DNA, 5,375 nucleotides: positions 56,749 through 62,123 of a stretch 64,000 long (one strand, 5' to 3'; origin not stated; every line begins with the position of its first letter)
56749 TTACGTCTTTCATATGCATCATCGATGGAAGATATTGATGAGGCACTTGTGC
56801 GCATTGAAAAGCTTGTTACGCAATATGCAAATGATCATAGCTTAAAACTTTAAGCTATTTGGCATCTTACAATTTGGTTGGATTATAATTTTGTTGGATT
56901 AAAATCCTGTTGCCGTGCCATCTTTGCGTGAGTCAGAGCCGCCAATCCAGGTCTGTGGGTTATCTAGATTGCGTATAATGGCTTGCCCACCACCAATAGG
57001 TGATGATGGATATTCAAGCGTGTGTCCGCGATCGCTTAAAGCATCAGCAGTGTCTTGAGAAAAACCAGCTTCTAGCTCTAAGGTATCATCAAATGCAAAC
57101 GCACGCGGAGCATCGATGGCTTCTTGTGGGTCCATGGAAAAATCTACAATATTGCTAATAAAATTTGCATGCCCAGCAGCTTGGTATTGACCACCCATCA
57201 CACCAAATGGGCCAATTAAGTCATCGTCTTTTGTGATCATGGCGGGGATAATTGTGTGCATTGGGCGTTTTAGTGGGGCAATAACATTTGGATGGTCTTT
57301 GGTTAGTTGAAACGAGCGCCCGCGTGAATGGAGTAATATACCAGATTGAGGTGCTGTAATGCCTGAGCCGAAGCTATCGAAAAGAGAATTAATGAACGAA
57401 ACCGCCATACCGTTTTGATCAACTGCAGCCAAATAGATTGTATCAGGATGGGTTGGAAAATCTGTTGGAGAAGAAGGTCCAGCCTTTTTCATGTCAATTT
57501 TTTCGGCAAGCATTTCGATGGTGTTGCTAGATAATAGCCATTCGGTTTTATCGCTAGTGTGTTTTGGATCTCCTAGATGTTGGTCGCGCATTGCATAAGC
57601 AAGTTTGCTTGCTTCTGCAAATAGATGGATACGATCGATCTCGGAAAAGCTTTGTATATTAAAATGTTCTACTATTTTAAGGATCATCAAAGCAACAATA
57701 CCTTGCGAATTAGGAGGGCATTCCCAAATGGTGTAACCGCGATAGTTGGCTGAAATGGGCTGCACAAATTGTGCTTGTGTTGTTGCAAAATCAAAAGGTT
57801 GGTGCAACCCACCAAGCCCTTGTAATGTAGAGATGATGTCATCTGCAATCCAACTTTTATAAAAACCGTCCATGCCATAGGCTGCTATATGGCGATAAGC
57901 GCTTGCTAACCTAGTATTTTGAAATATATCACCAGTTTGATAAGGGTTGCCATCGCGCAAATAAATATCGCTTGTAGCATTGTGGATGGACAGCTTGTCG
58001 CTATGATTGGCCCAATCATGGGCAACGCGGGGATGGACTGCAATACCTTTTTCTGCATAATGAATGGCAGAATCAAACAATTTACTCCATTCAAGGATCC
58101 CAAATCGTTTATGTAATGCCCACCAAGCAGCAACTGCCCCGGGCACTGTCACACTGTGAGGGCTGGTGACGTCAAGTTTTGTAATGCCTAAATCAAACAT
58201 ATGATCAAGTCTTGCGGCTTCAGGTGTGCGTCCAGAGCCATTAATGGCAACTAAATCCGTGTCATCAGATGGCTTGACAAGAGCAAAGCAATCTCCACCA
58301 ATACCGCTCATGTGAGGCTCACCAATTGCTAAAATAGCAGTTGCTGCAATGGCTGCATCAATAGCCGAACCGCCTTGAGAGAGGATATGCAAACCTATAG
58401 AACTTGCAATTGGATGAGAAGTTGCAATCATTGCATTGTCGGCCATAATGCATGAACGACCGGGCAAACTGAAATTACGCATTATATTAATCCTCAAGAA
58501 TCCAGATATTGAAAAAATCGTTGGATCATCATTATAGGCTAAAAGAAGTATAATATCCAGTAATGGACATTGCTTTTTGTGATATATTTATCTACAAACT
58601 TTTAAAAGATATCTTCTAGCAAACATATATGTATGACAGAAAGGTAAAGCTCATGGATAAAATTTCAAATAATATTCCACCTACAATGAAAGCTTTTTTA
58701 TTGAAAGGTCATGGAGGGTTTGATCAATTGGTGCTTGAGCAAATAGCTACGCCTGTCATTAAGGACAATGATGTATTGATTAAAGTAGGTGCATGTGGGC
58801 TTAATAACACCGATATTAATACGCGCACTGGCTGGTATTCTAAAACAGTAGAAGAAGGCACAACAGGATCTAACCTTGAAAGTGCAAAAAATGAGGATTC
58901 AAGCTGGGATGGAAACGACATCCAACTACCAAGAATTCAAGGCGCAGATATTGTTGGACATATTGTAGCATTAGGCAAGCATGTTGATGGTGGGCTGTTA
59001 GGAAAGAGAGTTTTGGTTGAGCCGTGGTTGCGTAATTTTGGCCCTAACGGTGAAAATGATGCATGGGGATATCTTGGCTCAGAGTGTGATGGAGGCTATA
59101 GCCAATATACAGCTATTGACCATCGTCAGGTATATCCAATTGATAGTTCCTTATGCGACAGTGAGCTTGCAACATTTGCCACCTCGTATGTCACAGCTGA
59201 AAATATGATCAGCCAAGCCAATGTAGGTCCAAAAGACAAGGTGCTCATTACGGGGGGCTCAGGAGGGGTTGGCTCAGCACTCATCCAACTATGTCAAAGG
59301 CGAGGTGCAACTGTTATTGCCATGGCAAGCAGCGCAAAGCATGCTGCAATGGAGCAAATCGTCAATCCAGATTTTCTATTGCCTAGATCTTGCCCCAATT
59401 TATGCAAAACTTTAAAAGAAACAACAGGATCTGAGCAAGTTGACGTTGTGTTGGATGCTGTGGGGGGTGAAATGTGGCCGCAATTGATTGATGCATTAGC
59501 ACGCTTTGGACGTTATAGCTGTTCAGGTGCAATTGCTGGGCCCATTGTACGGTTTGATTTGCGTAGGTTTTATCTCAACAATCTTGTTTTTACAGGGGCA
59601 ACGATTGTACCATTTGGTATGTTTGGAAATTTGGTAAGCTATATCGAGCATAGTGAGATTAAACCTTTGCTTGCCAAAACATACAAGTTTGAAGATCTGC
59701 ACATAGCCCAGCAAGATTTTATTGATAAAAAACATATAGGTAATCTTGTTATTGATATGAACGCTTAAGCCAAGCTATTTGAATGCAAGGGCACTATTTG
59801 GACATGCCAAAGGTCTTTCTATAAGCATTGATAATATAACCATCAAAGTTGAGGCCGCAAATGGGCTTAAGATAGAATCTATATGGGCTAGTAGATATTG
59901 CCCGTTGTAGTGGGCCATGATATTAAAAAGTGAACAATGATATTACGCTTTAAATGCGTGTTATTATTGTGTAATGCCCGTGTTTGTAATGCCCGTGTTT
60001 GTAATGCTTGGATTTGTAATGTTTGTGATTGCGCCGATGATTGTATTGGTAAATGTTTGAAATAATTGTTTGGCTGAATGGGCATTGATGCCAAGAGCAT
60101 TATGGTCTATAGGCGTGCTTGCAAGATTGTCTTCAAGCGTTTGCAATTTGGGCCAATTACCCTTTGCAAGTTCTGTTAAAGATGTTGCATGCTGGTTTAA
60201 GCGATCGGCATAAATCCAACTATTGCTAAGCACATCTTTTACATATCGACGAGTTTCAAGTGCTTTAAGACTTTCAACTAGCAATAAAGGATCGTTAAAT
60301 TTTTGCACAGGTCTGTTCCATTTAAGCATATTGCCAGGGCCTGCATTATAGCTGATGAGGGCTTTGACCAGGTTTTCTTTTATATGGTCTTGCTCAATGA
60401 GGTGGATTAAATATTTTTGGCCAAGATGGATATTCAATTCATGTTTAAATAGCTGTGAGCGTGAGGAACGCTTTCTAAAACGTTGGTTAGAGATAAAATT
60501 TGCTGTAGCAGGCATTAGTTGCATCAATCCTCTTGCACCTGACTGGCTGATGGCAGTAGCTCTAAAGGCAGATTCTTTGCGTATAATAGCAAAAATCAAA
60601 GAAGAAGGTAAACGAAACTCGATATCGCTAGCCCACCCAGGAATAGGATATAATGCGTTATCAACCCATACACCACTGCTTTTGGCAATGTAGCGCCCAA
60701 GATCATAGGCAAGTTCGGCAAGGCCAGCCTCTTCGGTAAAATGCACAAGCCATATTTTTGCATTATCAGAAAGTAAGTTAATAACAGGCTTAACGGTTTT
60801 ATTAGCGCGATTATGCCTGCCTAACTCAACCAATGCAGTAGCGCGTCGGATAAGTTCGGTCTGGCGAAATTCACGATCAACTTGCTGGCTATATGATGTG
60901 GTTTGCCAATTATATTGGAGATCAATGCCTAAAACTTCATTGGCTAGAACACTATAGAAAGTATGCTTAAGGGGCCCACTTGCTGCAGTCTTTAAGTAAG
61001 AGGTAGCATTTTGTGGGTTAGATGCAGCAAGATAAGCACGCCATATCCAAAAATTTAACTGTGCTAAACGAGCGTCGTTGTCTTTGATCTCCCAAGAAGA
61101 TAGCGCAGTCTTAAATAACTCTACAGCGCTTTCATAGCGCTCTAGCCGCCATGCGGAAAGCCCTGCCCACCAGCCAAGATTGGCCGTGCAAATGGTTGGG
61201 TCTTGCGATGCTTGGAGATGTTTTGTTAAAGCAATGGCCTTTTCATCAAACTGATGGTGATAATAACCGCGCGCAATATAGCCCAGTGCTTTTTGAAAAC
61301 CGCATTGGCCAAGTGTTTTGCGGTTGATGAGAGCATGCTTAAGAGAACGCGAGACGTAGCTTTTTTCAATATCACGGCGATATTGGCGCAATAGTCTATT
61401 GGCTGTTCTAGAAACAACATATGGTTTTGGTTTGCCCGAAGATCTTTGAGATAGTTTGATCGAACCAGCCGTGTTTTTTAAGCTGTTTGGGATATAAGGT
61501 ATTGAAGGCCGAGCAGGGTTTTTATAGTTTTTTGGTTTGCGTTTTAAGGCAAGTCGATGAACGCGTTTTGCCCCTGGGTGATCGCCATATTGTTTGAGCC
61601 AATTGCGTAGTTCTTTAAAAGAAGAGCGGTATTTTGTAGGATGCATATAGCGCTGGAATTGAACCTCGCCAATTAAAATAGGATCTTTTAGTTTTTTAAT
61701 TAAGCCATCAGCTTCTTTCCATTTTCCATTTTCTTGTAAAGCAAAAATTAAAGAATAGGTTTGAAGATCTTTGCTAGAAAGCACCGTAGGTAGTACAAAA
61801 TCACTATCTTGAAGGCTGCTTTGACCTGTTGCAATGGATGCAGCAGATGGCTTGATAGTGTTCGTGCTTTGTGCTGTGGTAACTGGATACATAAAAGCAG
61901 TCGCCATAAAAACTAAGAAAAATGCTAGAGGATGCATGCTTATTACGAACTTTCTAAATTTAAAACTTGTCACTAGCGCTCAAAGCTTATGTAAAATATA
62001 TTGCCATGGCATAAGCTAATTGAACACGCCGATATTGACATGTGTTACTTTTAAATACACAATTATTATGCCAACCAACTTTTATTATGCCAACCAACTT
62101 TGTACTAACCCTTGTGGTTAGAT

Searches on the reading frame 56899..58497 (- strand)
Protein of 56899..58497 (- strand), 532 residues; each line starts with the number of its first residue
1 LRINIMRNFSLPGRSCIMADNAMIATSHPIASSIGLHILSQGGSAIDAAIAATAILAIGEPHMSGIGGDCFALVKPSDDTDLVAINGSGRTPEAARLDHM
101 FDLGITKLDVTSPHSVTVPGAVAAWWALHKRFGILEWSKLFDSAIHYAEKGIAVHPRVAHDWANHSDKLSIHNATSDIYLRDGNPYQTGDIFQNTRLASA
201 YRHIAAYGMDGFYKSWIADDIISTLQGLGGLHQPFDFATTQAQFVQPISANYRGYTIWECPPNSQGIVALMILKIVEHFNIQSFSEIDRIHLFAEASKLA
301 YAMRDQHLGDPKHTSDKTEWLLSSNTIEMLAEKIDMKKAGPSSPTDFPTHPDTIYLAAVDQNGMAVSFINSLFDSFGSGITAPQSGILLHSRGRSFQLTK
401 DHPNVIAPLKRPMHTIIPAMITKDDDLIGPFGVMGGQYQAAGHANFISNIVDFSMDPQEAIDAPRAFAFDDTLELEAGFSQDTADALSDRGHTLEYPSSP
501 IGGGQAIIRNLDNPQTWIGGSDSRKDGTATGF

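Call 94: search_protein_families(library=pfam, proteins=[window:56899-58497:-], max_evalue=0.001)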
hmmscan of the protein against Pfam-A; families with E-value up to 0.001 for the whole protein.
window:56899-58497:- (532 aa): 1 family
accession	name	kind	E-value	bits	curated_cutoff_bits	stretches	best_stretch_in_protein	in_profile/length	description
PF01019.26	G_glu_transpept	-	1.5e-137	460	27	1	37-527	2-512/512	Gamma-glutamyltranspeptidase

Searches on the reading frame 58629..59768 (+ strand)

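Call 94: search_protein_families(library=pfam, proteins=[window:58629-59768:+], max_evalue=0.001)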
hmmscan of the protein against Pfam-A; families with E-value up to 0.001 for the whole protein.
window:58629-59768:+ (379 aa): 5 families
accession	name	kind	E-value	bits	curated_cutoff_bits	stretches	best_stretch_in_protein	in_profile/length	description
PF00107.32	ADH_zinc_N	-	2.8e-16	60.1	31.8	1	213-331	1-119/129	Zinc-binding dehydrogenase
PF08240.17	ADH_N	-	1.4e-15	57.8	23.5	1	46-172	2-103/104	Alcohol dehydrogenase GroES-like domain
PF13602.12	ADH_zinc_N_2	-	2.9e-11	44.8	27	1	263-375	16-134/134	Zinc-binding dehydrogenase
PF00208.27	ELFV_dehydrog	-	0.00013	22.2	23.4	1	181-235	9-64/241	Glutamate/Leucine/Phenylalanine/Valine dehydrogenase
PF01370.27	Epimerase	-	0.00042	20.3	20.9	1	205-243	1-39/240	NAD dependent epimerase/dehydratase family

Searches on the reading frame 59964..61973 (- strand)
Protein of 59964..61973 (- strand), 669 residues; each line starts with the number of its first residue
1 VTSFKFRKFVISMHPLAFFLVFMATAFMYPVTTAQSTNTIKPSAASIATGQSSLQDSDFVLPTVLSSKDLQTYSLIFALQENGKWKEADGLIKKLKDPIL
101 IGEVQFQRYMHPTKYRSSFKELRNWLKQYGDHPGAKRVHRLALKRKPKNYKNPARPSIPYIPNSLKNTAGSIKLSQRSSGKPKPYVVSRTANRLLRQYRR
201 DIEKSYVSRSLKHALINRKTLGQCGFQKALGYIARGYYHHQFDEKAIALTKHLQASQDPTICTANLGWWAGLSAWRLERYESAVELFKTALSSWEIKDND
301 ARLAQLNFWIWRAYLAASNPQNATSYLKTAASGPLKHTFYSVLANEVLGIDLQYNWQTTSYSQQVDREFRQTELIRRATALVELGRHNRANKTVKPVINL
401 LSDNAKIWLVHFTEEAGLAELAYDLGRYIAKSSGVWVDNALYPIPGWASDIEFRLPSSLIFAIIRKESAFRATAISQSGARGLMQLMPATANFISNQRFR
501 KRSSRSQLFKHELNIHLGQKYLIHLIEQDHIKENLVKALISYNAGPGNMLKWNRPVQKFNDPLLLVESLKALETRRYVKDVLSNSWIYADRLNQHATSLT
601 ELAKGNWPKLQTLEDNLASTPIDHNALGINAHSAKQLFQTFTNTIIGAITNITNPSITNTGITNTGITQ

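Call 94: search_protein_families(library=pfam, proteins=[window:59964-61973:-], max_evalue=0.001)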
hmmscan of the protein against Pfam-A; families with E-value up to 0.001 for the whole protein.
window:59964-61973:- (669 aa): 1 family
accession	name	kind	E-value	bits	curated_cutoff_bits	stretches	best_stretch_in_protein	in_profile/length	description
PF01464.25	SLT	-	7.5e-25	87.2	21.3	1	453-560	10-112/117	Transglycosylase SLT domain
